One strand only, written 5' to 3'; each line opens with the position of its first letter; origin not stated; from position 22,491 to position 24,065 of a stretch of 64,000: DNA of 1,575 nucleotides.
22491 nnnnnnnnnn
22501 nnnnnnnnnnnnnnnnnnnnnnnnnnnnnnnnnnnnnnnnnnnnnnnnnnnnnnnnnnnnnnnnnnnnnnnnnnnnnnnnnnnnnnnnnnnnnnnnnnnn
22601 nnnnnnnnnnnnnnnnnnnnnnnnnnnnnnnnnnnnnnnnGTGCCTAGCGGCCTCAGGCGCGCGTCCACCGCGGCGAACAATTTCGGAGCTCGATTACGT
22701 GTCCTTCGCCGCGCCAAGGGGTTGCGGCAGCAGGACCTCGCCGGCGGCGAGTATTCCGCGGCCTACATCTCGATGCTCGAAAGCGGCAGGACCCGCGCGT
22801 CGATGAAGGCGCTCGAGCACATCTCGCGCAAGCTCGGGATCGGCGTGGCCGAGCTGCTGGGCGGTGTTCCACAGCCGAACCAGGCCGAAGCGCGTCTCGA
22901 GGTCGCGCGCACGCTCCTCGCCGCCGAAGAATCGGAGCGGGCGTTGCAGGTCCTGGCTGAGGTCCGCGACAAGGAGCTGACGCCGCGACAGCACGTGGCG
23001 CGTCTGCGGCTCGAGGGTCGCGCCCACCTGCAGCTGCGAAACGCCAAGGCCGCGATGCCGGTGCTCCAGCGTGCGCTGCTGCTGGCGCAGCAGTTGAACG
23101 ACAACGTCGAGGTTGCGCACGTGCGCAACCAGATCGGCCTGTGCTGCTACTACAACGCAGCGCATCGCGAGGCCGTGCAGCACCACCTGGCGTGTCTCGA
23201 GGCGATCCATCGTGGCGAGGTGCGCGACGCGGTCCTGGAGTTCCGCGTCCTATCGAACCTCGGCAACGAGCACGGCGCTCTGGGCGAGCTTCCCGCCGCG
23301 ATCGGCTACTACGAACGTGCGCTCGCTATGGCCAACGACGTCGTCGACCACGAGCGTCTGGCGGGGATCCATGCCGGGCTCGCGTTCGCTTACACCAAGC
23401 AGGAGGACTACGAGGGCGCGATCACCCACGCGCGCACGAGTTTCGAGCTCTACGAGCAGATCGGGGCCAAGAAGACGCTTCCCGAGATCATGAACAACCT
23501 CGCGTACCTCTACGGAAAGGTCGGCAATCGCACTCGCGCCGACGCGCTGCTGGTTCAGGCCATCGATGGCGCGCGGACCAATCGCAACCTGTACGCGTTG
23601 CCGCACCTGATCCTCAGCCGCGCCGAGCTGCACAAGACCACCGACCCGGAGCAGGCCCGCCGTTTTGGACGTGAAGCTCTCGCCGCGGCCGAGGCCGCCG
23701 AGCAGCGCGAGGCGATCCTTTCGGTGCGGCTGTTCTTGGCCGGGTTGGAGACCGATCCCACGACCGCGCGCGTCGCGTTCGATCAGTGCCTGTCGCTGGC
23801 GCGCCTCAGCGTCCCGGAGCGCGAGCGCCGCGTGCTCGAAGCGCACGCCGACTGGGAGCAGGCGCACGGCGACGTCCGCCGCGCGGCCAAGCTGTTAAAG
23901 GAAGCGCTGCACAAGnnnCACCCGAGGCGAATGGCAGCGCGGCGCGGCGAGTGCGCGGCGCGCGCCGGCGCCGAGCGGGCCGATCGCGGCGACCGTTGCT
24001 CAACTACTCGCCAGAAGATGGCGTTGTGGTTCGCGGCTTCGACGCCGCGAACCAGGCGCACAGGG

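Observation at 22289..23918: Pseudo-receiver + RRNPP-like XRE-TPR operon, apparently outside Firmicutes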

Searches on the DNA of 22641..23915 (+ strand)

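Call 85: search_rna_families(source=L048, start=2500, end=3100, threshold=evalue, max_evalue=1)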
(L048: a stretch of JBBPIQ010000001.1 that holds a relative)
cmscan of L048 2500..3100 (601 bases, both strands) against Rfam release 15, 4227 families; matches with E-value up to 1: 1.
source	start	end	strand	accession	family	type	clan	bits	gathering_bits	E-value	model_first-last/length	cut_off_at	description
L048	2750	2833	-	RF02953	DUF1874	Cis-reg;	-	21.2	42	0.14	1-93/93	no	DUF1874 RNA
